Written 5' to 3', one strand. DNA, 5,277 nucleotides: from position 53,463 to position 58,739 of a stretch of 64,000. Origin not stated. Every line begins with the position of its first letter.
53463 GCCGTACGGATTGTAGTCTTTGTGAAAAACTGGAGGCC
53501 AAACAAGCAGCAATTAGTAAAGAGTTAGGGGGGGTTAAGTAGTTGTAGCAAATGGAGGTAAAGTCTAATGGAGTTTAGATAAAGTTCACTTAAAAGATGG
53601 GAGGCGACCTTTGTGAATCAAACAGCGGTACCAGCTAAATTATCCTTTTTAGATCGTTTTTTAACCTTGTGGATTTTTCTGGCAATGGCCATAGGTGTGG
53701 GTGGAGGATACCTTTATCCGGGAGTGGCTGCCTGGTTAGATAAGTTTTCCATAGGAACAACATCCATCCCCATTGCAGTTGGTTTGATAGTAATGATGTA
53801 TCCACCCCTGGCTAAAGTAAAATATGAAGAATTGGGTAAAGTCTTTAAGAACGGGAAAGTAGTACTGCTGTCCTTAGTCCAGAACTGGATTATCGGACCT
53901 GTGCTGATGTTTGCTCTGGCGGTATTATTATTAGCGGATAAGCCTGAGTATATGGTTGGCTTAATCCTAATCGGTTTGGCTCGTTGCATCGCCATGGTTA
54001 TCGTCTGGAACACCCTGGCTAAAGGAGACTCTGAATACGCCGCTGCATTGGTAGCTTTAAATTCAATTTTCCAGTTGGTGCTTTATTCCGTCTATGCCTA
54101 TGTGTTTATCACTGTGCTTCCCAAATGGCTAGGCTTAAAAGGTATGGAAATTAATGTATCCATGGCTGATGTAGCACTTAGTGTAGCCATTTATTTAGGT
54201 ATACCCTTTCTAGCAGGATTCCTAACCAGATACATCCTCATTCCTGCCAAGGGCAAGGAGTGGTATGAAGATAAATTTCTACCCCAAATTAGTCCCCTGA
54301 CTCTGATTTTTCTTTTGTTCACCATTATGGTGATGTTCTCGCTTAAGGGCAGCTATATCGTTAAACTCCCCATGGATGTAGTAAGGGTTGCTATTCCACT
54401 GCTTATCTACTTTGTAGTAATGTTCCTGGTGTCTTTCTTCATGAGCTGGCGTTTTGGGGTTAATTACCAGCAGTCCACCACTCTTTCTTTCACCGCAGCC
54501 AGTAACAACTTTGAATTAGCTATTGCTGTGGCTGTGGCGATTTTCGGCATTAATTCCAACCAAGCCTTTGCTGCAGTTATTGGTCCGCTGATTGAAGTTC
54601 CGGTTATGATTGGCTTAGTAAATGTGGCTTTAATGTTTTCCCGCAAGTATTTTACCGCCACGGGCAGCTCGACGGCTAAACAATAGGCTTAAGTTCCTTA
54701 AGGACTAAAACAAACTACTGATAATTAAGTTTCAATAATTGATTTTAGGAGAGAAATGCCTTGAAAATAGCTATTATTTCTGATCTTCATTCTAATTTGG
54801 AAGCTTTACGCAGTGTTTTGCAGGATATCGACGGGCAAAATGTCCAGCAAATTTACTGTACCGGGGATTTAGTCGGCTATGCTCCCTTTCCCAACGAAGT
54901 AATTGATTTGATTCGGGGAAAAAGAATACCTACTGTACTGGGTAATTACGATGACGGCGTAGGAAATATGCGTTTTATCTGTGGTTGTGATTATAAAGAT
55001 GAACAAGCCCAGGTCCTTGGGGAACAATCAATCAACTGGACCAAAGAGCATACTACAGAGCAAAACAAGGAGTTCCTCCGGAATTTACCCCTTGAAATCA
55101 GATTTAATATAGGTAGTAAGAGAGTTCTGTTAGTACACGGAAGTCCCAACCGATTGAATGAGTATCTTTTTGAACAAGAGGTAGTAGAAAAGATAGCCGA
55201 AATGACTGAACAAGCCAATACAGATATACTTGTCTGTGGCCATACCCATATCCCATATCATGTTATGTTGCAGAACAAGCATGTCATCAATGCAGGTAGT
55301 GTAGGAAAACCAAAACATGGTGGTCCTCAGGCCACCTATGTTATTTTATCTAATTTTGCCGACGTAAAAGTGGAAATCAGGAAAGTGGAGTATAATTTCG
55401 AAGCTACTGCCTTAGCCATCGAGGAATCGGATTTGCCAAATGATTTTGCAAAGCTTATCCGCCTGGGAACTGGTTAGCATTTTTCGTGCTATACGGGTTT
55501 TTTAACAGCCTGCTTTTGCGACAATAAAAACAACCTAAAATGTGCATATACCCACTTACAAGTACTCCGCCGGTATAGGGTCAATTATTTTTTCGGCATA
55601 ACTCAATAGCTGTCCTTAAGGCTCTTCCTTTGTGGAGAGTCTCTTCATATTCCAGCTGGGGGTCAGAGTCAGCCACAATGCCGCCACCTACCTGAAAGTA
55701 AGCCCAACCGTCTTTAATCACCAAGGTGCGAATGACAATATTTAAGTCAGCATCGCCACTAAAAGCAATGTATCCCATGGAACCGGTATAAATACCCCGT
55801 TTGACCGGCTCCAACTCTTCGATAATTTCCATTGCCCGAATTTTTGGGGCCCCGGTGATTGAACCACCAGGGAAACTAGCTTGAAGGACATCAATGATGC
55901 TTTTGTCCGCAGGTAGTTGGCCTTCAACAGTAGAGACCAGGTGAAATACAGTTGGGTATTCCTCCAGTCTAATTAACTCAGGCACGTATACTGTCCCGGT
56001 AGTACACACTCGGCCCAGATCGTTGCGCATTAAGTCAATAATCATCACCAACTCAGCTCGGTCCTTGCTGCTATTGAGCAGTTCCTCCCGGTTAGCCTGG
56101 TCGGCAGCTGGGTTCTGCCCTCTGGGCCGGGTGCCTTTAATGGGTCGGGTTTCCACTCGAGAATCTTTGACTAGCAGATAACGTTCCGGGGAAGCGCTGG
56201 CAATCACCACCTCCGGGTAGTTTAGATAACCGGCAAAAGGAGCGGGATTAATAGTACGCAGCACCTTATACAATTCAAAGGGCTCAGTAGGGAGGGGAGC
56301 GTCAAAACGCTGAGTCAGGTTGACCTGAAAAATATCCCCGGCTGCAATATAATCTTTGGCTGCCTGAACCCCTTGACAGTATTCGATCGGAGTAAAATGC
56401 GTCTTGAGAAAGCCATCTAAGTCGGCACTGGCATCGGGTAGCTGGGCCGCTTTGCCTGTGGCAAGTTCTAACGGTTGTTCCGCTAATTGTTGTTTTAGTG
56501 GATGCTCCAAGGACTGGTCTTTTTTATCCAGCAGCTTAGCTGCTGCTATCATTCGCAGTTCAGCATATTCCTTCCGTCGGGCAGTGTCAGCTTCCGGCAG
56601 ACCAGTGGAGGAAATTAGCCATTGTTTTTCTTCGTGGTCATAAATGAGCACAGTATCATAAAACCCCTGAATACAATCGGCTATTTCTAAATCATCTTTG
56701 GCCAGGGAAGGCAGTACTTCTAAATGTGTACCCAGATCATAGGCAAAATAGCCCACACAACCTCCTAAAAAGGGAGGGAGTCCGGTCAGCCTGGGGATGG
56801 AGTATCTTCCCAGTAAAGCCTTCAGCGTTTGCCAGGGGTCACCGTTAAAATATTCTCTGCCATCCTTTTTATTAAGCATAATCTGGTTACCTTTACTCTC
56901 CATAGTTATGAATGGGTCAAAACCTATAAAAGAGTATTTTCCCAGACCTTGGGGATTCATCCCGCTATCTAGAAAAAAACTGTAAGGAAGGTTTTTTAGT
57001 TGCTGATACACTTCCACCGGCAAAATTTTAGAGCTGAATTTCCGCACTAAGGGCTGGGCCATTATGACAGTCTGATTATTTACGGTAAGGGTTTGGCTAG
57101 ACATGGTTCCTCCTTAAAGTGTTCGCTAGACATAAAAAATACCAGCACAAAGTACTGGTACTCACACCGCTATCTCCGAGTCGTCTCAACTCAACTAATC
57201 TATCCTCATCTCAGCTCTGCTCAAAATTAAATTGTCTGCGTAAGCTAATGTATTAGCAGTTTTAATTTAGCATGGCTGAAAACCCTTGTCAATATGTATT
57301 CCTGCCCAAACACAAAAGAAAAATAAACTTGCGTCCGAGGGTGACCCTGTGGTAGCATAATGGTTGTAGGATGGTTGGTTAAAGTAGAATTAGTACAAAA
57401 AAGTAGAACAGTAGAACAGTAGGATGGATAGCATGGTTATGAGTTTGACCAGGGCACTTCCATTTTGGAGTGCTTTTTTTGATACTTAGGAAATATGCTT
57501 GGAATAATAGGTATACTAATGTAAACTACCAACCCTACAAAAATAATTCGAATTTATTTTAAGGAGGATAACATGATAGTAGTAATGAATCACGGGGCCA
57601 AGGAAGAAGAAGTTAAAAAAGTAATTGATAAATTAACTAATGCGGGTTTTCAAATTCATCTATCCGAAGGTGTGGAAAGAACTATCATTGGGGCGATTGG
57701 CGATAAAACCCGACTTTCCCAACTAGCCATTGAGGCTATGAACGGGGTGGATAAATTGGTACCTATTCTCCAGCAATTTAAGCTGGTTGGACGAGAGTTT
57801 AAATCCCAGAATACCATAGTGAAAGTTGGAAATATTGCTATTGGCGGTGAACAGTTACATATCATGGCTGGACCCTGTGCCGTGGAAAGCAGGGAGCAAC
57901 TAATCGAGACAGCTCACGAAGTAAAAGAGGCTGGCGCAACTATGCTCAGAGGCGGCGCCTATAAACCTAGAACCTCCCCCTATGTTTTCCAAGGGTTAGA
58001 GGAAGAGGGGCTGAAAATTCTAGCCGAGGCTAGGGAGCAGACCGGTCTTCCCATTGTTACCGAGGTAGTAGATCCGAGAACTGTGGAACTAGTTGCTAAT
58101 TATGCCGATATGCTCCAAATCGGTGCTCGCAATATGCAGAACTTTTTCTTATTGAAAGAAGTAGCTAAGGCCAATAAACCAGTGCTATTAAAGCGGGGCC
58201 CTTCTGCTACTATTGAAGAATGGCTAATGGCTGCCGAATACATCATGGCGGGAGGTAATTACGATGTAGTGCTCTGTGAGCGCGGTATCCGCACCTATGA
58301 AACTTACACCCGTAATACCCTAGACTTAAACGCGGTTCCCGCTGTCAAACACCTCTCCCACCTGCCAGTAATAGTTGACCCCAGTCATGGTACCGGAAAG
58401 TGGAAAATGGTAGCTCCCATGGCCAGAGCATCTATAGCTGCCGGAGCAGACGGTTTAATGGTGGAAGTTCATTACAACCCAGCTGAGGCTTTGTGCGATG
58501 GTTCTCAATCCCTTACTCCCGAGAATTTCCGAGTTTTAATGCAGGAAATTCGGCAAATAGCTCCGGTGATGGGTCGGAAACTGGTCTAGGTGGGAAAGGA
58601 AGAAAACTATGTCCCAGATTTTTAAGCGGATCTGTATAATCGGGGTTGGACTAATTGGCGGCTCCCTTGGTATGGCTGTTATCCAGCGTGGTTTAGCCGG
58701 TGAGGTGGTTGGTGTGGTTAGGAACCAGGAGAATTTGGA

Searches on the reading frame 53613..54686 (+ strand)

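Call 27: search_protein_families(library=ncbifam, max_evalue=1e-40, proteins=[window:53613-54686:+])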
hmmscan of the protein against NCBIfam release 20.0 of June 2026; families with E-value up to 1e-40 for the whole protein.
window:53613-54686:+ (357 aa): 1 family
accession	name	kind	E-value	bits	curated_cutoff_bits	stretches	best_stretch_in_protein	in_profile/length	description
TIGR00832.1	acr3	equivalog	2.4e-138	460.9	282.8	1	10-339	1-327/327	ACR3 family arsenite efflux transporter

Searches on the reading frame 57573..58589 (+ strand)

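Call 28: search_protein_families(library=ncbifam, max_evalue=1e-30, proteins=[window:57573-58589:+])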
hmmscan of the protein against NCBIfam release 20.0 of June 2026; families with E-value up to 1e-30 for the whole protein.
window:57573-58589:+ (338 aa): 7 families
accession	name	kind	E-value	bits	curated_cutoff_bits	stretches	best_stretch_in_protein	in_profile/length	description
NF006421.0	PRK08673.1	subfamily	1.2e-160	534.3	335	1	1-336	1-336/338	3-deoxy-7-phosphoheptulonate synthase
TIGR01361.1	DAHP_synth_Bsub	equivalog_domain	5.9e-126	419.2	267.75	1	71-328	2-259/260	3-deoxy-7-phosphoheptulonate synthase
NF009933.0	PRK13396.1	subfamily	5.3e-125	417.1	486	1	1-335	1-343/352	3-deoxy-7-phosphoheptulonate synthase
NF041229.1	BagF_FevY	exception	2.5e-121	405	700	1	8-328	4-324/340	phospho-2-dehydro-3-deoxyheptonate aldolase BagF/FevY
NF009239.0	PRK12595.1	equivalog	8.2e-110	367.1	279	1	71-331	95-355/360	bifunctional 3-deoxy-7-phosphoheptulonate synthase/chorismate mutase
NF003543.0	PRK05198.1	equivalog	4.3e-37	127.6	242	1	81-332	3-270/273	3-deoxy-8-phosphooctulonate synthase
TIGR01362.1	KDO8P_synth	equivalog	3.5e-36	124.7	314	1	94-332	2-255/258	3-deoxy-8-phosphooctulonate synthase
